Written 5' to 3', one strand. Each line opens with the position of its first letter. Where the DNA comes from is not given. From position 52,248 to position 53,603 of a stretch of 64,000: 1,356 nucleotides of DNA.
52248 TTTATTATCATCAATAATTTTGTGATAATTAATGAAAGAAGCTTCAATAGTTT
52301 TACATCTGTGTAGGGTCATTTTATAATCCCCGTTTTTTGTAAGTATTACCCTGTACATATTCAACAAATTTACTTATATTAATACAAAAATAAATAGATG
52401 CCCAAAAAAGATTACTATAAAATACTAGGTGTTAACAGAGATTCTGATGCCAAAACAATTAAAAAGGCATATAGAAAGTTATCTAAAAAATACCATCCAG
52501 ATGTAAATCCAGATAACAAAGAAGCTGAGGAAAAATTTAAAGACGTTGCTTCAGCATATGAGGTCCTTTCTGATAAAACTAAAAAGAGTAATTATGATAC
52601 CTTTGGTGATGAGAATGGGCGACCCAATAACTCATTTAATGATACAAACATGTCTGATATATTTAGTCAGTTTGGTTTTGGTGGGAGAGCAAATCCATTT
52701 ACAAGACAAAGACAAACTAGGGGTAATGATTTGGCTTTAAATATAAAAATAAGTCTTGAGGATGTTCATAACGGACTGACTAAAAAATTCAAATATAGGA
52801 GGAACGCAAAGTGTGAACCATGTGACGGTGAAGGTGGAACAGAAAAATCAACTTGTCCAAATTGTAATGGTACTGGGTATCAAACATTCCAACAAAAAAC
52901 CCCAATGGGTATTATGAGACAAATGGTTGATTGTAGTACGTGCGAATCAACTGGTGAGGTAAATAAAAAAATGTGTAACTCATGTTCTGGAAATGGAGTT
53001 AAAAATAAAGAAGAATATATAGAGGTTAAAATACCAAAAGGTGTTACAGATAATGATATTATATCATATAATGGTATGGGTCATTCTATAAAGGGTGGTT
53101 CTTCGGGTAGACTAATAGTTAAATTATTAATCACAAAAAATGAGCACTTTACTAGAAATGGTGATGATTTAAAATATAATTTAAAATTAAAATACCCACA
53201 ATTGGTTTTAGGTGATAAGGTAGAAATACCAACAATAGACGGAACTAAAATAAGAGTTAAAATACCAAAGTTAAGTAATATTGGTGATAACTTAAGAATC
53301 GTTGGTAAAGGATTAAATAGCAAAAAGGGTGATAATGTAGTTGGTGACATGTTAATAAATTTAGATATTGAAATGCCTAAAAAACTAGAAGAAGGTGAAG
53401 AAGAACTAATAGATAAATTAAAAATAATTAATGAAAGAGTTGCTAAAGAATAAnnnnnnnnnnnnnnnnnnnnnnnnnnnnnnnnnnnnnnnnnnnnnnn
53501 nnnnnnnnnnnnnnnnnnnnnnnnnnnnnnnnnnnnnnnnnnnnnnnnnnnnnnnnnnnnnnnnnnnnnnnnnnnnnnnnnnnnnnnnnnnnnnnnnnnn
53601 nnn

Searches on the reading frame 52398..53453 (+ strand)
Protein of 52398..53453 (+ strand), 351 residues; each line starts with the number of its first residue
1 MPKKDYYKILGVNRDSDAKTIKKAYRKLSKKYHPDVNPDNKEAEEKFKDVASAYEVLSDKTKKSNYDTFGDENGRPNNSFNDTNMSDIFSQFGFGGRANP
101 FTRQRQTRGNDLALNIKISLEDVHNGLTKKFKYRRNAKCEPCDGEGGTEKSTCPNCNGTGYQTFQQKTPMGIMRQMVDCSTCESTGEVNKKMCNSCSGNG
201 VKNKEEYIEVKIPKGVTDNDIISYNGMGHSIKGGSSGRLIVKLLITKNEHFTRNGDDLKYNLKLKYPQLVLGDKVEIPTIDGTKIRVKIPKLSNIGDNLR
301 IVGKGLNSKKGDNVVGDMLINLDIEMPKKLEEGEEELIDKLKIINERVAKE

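Call 45: search_protein_families(library=pfam, proteins=[window:52398-53453:+], max_evalue=0.001)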
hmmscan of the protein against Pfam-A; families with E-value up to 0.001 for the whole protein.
window:52398-53453:+ (351 aa): 3 families
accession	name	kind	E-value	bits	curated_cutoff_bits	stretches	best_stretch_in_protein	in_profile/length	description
PF01556.23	DnaJ_C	-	6.9e-34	117.5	26.6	1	114-327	3-152/152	DnaJ C terminal domain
PF00226.36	DnaJ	-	6.7e-27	93.8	27.8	1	5-67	1-63/63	DnaJ domain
PF00684.25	DnaJ_CXXCXGXG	-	2e-11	44.4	32.7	1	139-200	1-65/65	DnaJ central domain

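Call 68: search_dna_similar(query=window:52398-53453:+, collection=phages, mode=protein, max_evalue=0.00001, max_rows=12)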
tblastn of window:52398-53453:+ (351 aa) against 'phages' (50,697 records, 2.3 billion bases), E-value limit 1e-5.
Records with a match: 62; places in all: 65; records where one place covers at least 80% of the query: 34.
Best place of each record, by identity: <60% 62.
By first word of the organism name: Prevotella 15; Pseudomonas 12; uncultured 8; Bacteriophage 5; Acinetobacter 4; Listeria 4; Salmonella 2; Agrobacterium 2; Brevundimonas 2; Bacillus 2; and 6 more.
By host as written in the record: - 20; Prevotella sp. 15; Pseudomonas aeruginosa PAO1 5; Listeria monocytogenes 4; Pseudomonas aeruginosa 4; Agrobacterium tumefaciens C58 2; Brevundimonas pondensis LVF1 2; Bacillus cohnii 2; and 8 more.
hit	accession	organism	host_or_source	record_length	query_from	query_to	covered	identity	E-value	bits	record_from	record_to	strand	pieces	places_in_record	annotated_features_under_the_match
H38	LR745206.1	uncultured phage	metagenomic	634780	4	306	86%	40.8%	2e-63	223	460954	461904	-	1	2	record has no annotation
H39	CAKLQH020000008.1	Acinetobacter phage MD-2021a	not known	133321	1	322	92%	37.5%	3e-59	212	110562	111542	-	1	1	dnaJ: chaperone protein DnaJ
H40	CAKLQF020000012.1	Acinetobacter phage MD-2021a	not known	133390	1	322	92%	37.5%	3e-59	212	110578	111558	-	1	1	dnaJ: chaperone protein DnaJ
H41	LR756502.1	uncultured phage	metagenomic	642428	4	306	86%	39.3%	1e-61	218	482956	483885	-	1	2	record has no annotation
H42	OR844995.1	Staphylococcus phage SA 1306 Kay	Staphylococcus aureus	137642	1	322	92%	36.5%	1e-61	219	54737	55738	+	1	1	record has no annotation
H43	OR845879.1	Escherichia phage ECO95 1-6-1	Escherichia coli O157:H7 ATCC 43895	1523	1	322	92%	35.9%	2e-60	206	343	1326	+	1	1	record has no annotation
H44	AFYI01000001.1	Salmonella enterica subsp. enterica serovar Infantis str. ...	Homo sapiens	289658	1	322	92%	35.9%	2e-57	206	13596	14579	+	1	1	chaperone protein DnaJ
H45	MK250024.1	Prevotella phage Lak-B5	Prevotella sp.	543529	4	320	90%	36.1%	8e-52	190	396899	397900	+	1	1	record has no annotation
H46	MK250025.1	Prevotella phage Lak-B6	Prevotella sp.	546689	4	320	90%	36.1%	8e-52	190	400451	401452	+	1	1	record has no annotation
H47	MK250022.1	Prevotella phage Lak-B3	Prevotella sp.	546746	4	320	90%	36.1%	8e-52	190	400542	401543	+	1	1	record has no annotation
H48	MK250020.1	Prevotella phage Lak-B1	Prevotella sp.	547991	4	320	90%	36.1%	8e-52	190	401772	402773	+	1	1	record has no annotation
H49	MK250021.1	Prevotella phage Lak-B2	Prevotella sp.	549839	4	320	90%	36.1%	8e-52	190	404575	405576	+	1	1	record has no annotation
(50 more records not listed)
